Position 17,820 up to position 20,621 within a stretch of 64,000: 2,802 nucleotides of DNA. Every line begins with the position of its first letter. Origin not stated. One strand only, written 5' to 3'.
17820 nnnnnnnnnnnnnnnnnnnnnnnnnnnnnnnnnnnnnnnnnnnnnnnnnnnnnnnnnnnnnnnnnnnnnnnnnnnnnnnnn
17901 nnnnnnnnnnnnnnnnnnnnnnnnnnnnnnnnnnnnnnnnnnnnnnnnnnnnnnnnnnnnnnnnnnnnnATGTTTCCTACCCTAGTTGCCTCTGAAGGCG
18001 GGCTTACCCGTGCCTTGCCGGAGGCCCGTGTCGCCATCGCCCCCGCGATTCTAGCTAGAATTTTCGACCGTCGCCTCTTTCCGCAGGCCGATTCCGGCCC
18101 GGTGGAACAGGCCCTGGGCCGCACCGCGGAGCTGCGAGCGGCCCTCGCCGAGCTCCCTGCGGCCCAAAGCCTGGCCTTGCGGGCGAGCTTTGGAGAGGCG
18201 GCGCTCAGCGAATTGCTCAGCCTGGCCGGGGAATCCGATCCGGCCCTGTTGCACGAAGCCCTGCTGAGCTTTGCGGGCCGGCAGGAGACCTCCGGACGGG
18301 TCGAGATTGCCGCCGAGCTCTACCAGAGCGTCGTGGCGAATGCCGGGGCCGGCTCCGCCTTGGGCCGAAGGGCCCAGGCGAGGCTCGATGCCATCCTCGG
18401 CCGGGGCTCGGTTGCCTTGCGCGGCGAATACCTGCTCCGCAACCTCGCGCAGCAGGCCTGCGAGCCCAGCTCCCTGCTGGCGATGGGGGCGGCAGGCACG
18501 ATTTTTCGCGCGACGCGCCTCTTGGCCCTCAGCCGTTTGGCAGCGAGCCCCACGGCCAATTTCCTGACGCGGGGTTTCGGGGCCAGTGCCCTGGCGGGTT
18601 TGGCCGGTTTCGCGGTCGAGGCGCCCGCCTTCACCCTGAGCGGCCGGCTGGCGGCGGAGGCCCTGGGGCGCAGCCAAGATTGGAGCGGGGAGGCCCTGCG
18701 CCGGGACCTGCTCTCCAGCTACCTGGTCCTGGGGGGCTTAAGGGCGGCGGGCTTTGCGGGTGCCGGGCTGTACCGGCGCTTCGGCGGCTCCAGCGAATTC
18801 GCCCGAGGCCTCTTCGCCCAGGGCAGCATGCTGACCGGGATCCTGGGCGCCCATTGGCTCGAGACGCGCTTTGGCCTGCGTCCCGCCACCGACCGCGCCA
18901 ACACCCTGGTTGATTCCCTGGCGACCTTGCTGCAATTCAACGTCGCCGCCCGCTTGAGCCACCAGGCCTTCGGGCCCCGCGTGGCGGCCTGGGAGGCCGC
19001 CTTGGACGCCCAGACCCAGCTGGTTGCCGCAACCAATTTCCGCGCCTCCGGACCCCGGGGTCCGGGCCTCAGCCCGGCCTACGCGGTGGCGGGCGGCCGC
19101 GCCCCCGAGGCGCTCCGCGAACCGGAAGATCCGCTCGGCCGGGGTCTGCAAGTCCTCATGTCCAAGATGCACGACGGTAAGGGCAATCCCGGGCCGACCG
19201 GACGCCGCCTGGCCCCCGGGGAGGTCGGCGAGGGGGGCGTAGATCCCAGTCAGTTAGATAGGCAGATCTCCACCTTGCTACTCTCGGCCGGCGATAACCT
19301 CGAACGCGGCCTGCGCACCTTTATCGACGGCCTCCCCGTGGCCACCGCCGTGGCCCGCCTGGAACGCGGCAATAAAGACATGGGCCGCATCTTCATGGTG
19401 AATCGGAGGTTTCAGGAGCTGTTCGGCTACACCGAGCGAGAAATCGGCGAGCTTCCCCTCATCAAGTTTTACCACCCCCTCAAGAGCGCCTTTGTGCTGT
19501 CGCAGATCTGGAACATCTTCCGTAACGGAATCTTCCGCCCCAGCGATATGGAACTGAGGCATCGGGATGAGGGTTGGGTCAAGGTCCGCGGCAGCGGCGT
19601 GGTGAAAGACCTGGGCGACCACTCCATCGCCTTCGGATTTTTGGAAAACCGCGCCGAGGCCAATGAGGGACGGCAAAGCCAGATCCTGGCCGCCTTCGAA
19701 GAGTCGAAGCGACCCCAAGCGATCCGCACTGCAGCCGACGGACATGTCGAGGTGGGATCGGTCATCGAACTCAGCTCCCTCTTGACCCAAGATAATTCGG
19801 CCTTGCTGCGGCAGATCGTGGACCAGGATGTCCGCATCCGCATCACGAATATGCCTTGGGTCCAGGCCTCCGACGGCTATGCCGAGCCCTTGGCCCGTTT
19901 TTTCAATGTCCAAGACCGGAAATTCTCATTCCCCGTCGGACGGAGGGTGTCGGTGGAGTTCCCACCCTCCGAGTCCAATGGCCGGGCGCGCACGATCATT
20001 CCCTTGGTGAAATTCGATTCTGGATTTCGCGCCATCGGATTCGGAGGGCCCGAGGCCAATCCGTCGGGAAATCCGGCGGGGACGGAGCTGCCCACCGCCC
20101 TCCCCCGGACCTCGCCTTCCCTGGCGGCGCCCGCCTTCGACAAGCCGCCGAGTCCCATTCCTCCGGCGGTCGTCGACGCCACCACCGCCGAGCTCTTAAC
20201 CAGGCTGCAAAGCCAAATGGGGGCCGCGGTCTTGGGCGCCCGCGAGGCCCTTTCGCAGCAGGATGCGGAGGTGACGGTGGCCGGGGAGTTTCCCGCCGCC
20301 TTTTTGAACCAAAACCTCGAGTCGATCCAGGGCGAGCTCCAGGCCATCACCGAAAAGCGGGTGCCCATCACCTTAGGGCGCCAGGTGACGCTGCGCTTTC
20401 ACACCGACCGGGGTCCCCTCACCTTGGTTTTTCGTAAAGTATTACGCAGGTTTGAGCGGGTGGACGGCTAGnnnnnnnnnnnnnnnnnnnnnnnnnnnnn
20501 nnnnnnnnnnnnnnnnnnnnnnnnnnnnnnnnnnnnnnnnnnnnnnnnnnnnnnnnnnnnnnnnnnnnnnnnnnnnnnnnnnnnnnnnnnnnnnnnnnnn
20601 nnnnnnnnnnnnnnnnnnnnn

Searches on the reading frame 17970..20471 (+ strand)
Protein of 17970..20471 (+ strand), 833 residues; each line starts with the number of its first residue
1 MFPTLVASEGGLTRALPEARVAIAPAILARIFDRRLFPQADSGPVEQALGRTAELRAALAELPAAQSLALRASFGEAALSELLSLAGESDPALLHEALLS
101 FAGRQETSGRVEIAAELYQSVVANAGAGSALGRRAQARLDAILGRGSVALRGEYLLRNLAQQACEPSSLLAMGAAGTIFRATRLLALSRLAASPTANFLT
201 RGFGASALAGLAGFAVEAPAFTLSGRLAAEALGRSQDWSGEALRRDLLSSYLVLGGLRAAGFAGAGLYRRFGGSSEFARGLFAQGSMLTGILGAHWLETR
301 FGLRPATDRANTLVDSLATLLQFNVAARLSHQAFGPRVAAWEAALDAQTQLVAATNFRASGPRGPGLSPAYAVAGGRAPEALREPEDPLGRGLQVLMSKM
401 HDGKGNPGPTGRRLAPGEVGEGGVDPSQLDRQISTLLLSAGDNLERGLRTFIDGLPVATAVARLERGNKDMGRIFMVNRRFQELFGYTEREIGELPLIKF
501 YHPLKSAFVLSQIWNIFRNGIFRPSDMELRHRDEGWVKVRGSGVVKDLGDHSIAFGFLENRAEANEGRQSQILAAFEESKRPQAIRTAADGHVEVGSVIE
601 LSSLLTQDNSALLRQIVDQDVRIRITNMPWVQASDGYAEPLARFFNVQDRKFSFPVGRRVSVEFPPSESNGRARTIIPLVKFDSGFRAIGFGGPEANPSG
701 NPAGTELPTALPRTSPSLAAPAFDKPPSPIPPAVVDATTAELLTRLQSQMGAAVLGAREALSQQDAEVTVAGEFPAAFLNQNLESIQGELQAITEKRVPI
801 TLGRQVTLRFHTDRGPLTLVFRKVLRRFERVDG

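Call 4: search_protein_families(library=pfam, proteins=[window:17970-20471:+], max_evalue=0.01)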
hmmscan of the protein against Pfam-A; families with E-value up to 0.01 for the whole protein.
window:17970-20471:+ (833 aa): 4 families
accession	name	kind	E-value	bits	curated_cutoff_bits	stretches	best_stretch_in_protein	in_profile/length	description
PF08447.18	PAS_3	-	2.1e-06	28.4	25.6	1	476-545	3-74/89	PAS fold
PF13188.13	PAS_8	-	2.9e-05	24.2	21.8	1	448-493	3-44/65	PAS domain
PF13426.13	PAS_9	-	0.0072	17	27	0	470-554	9-93/103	PAS domain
PF00989.32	PAS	-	0.0095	16.4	22.6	0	472-519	21-68/113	PAS fold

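Call 5: search_protein_families(library=ncbifam, proteins=[window:17970-20471:+], max_evalue=0.01)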
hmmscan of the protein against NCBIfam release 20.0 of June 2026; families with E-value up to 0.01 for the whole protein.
window:17970-20471:+ (833 aa): 1 family
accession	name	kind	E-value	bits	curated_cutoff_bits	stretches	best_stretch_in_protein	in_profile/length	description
TIGR00229.1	sensory_box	domain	7e-06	26.2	22.9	1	471-558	24-113/126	PAS domain S-box protein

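Call 61: predict_structure(alignment_id=A3)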
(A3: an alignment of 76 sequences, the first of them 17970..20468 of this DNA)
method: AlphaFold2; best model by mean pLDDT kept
length: 833 residues; sequences in the alignment: 76
mean_pLDDT: 81.6   pTM: 0.49
mean pLDDT of the five models: 81.6, 80.8, 79.7, 79.7, 78.3
residues with pLDDT >= 90: 458; 70-90: 208; 50-70: 49; < 50: 118
segments of 3 or more residues with pLDDT < 50: 4-15, 367-427, 692-734
pLDDT, mean of each block of 10 residues (from residue 1): 43 53 91 94 94 95 95 94 96 97 94 96 96 97 93 93 94 94 93 83 87 95 95 91 96 95 94 93 96 97 92 95 92 90 93 83 53 42 41 38 35 35 47 59 77 90 86 93 95 93 78 74 89 95 86 91 75 67 76 88 83 92 85 79 90 91 87 90 87 39 33 34 34 57 92 95 96 93 88 87 94 95 87 72
secondary structure, 60 per line:
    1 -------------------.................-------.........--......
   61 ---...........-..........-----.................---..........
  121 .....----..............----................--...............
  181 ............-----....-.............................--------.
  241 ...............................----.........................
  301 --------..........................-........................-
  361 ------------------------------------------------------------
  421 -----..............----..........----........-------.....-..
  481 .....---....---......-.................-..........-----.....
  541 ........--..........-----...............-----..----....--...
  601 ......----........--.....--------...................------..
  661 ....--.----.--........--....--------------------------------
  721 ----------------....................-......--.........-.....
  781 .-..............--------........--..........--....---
elements in order (helices of 4 or more, strands of 3 or more residues): H20-36 H44-52 H55-60 H64-74 H76-85 H91-107 H111-125 H130-143 H148-163 H166-192 H198-201 H203-231 H240-271 H276-300 H309-334 H336-359 H426-439 H444-453 E458-465 E473-477 H479-485 H489-492 H497-500 H503-519 E521-530 E536-548 E551-560 H566-580 E592-595 H598-606 H611-618 E621-625 H634-652 E659-664 E675-682 E685-688 H737-756 H758-763 E766-774 H776-781 H783-796 E805-812 E815-824 E827-830
